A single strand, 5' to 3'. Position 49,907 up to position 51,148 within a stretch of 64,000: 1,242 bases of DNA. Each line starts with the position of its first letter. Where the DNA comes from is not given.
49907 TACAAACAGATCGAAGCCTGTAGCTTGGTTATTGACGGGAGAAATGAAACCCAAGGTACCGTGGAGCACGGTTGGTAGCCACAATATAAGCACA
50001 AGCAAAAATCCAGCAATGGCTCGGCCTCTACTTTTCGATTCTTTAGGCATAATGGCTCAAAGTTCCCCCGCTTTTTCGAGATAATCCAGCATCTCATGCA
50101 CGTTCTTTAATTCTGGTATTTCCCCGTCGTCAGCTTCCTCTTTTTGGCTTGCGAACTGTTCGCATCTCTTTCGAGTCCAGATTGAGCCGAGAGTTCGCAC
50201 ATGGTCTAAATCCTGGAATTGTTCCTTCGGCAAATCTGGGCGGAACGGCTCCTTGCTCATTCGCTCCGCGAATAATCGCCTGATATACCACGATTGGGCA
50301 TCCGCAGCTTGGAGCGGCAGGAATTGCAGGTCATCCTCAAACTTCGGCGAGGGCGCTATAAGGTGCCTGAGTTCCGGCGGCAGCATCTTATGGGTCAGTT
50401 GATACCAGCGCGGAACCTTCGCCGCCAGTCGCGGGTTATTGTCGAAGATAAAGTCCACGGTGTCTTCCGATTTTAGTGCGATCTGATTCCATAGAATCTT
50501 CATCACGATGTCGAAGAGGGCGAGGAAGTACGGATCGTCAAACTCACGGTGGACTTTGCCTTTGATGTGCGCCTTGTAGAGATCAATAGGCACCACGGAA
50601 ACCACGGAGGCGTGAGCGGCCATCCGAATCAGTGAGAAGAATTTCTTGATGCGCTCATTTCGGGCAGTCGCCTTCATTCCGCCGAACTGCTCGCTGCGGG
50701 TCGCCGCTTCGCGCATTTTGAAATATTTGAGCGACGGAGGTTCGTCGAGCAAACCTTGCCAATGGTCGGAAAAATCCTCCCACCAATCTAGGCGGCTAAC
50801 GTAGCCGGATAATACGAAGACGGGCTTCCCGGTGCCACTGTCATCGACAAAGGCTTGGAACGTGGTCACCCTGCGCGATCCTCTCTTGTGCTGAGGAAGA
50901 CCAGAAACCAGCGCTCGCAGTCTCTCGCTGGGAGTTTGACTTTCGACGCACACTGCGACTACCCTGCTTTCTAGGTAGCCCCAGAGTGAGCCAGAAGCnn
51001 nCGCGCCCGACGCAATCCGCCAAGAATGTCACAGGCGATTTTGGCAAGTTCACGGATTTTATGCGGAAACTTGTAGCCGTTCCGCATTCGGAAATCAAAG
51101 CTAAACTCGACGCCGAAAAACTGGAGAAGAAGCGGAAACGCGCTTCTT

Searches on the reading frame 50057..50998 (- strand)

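Call 19: search_protein_families(library=padloc, proteins=[window:50057-50998:-], max_evalue=1)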
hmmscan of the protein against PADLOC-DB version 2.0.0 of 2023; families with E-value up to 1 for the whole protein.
window:50057-50998:- (313 aa): 0 families

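Call 20: search_protein_families(library=phrogs, proteins=[window:50057-50998:-], max_evalue=1)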
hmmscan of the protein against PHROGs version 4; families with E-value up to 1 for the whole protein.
window:50057-50998:- (313 aa): 0 families

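Call 60: search_protein_families(library=pfam, proteins=[window:50057-50998:-], max_evalue=0.01)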
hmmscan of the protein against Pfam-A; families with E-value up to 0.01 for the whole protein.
window:50057-50998:- (313 aa): 1 family
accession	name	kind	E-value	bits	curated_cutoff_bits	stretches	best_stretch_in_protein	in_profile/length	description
PF12686.12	DUF3800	-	0.0004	21.5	21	1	49-241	2-148/149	Protein of unknown function (DUF3800)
